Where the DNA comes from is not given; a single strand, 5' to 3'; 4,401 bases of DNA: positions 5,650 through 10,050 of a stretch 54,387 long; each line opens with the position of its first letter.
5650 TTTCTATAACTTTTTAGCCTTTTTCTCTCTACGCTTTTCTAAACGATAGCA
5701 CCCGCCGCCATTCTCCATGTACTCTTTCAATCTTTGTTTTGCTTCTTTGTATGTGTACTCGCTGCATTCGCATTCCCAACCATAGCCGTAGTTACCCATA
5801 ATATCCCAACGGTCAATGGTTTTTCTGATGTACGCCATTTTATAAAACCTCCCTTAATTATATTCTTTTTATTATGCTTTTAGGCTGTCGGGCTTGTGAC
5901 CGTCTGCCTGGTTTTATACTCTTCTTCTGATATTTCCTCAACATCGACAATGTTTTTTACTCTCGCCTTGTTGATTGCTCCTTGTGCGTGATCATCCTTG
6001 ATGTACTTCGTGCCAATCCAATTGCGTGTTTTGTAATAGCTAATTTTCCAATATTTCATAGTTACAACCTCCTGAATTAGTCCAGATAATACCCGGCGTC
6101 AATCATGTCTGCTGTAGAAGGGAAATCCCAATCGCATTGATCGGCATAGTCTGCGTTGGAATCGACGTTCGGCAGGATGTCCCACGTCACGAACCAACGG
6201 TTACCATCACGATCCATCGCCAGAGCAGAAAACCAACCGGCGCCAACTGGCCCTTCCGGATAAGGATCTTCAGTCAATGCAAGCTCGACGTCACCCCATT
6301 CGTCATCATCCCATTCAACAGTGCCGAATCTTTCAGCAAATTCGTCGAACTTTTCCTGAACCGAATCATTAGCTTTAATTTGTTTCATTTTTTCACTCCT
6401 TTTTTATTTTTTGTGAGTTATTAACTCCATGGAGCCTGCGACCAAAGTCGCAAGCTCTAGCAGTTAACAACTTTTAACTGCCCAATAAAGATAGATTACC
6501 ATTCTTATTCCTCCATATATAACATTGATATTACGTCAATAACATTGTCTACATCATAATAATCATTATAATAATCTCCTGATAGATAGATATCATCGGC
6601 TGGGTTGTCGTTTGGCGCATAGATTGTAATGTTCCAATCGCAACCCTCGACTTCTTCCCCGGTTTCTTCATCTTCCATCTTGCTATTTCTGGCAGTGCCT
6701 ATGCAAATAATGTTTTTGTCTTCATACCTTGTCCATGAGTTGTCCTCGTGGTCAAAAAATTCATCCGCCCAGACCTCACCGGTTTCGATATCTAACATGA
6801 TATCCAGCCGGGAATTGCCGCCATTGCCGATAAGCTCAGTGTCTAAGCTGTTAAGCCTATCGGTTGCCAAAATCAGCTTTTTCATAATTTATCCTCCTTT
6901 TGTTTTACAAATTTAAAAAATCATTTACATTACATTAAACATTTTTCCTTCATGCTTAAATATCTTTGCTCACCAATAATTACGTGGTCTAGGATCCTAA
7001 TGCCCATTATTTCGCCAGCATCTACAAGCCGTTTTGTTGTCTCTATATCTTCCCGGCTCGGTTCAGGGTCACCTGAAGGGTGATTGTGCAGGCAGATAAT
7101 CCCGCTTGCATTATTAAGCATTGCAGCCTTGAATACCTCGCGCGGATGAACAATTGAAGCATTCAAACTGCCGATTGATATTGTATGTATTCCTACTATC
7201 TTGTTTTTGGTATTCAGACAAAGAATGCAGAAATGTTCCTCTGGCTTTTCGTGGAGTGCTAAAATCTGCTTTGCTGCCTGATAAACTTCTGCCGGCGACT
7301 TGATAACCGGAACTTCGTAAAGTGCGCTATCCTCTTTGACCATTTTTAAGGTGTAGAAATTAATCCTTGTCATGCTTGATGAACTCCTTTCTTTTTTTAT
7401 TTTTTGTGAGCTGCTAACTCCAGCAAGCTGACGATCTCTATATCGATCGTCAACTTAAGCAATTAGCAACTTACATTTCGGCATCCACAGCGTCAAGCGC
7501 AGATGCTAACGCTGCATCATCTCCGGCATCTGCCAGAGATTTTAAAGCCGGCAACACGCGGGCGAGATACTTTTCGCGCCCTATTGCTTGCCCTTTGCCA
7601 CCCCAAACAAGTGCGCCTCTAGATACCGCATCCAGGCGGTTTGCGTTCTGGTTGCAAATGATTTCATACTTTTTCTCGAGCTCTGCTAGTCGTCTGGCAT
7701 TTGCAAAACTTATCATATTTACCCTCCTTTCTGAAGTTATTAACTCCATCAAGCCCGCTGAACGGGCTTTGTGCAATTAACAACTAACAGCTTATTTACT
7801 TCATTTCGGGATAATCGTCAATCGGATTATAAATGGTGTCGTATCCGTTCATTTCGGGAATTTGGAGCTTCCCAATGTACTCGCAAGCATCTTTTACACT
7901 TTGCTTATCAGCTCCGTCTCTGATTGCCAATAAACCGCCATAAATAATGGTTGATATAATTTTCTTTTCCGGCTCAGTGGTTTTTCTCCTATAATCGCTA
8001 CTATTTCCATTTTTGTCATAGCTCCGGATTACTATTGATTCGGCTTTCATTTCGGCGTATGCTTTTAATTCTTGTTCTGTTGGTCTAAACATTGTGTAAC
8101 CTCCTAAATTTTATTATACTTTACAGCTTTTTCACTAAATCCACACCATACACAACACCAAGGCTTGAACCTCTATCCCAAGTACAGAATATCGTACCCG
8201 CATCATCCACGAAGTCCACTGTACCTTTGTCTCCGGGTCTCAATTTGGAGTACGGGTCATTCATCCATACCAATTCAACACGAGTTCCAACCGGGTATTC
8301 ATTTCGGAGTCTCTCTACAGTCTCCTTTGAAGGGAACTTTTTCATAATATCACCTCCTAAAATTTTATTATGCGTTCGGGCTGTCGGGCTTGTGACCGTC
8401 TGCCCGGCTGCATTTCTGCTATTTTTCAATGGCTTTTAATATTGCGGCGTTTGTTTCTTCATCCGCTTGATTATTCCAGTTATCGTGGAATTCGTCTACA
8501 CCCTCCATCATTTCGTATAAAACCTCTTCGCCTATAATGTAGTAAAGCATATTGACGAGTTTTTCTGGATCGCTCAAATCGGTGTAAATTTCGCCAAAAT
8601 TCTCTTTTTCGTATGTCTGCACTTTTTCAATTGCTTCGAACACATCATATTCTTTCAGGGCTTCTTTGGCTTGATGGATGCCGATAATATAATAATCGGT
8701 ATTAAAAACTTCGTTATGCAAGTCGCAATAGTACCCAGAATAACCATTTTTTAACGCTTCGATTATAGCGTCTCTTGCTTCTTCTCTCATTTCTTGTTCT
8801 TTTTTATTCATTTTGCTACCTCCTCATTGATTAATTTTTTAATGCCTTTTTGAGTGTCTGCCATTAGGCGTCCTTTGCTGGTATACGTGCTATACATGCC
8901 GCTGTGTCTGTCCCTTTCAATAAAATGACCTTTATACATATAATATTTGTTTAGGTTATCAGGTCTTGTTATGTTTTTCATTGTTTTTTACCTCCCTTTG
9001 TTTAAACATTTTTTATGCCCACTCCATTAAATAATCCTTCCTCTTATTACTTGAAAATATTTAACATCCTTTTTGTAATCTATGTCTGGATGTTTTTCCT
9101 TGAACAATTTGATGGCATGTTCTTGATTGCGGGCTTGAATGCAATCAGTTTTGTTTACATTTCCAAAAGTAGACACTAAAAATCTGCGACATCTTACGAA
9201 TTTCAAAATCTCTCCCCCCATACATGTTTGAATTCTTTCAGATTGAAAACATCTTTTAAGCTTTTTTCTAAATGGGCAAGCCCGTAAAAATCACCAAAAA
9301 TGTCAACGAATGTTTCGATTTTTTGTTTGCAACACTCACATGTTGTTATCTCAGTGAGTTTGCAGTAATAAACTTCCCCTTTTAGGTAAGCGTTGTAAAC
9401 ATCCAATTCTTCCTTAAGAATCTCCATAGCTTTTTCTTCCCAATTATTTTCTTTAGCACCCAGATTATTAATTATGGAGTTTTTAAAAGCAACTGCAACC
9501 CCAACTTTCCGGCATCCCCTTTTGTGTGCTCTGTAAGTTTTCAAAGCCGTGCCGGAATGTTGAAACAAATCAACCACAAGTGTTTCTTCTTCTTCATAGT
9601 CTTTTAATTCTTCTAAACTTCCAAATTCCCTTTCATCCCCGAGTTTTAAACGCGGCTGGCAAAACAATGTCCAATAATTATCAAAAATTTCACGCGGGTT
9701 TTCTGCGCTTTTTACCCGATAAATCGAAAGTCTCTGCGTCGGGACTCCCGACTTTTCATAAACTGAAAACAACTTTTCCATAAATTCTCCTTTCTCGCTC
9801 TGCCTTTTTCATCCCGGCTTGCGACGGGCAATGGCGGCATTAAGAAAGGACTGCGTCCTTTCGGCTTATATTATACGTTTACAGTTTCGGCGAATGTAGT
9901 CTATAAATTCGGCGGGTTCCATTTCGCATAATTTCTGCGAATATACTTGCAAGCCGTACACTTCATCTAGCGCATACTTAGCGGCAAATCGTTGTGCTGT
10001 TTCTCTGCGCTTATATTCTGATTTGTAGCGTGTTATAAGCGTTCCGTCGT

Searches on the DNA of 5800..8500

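Call 66: search_rna_families(source=window, start=5800, end=8500, threshold=evalue, max_evalue=1, show_alignments=2)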
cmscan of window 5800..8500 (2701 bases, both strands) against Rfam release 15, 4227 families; matches with E-value up to 1: 3.
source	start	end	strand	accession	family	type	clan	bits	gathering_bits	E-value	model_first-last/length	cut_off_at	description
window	8384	8420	-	RF02684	Twister-P5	Gene; ribozyme;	CL00120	23.6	37.6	0.051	1-58/58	no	Type-P5 twister ribozyme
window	5888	5943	-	RF02684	Twister-P5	Gene; ribozyme;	CL00120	22.1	37.6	0.12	1-58/58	no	Type-P5 twister ribozyme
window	6787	6918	-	RF01669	P14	Gene; sRNA;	-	20.4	45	0.56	1-146/146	no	Pseudomonas sRNA P14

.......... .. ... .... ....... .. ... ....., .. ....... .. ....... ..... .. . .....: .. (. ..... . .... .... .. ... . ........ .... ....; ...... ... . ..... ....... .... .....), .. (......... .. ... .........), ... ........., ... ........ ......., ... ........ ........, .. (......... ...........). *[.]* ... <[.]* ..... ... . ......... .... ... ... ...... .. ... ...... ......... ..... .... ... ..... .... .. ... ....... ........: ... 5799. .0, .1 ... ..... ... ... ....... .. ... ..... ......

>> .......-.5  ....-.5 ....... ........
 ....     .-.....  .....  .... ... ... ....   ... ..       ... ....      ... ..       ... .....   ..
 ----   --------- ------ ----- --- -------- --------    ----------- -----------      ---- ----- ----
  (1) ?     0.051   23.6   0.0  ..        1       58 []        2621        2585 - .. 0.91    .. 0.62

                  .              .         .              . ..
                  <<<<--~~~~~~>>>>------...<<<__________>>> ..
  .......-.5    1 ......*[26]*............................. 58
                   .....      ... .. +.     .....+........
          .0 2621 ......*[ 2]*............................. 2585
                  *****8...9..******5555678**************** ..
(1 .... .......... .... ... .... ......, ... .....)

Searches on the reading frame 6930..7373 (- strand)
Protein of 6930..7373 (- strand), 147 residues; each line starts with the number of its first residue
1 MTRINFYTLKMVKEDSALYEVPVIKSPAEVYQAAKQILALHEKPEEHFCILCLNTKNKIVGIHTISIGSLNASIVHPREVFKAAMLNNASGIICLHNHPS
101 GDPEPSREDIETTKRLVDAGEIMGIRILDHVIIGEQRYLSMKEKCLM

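Call 27: search_protein_families(library=pfam, proteins=[window:6930-7373:-], max_evalue=0.01)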
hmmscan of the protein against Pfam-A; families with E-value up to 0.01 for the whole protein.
window:6930-7373:- (147 aa): 2 families
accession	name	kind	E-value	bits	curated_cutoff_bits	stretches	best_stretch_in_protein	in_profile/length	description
PF04002.20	RadC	-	2.4e-46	157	22.1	1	24-144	1-119/121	RadC-like JAB domain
PF14464.11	Prok-JAB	-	7.1e-06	26.3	25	1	39-121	12-95/114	Prokaryotic homologs of the JAB domain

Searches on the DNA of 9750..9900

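Call 46: search_rna_families(source=window, start=9750, end=9900, threshold=evalue, max_evalue=1, show_alignments=2)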
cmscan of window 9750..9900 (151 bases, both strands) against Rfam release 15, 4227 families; matches with E-value up to 1: 2.
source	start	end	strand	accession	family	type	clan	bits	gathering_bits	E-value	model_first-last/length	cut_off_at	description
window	9792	9846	-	RF03160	twister-P1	Gene; ribozyme;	CL00120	48.2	67.2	2.8e-10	1-68/68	no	type-P1 twister ribozyme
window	9779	9893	-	RF01054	preQ1-II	Cis-reg; riboswitch;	-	17.7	47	0.93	1-99/99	no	PreQ1-II (pre queuosine) riboswitch aptamer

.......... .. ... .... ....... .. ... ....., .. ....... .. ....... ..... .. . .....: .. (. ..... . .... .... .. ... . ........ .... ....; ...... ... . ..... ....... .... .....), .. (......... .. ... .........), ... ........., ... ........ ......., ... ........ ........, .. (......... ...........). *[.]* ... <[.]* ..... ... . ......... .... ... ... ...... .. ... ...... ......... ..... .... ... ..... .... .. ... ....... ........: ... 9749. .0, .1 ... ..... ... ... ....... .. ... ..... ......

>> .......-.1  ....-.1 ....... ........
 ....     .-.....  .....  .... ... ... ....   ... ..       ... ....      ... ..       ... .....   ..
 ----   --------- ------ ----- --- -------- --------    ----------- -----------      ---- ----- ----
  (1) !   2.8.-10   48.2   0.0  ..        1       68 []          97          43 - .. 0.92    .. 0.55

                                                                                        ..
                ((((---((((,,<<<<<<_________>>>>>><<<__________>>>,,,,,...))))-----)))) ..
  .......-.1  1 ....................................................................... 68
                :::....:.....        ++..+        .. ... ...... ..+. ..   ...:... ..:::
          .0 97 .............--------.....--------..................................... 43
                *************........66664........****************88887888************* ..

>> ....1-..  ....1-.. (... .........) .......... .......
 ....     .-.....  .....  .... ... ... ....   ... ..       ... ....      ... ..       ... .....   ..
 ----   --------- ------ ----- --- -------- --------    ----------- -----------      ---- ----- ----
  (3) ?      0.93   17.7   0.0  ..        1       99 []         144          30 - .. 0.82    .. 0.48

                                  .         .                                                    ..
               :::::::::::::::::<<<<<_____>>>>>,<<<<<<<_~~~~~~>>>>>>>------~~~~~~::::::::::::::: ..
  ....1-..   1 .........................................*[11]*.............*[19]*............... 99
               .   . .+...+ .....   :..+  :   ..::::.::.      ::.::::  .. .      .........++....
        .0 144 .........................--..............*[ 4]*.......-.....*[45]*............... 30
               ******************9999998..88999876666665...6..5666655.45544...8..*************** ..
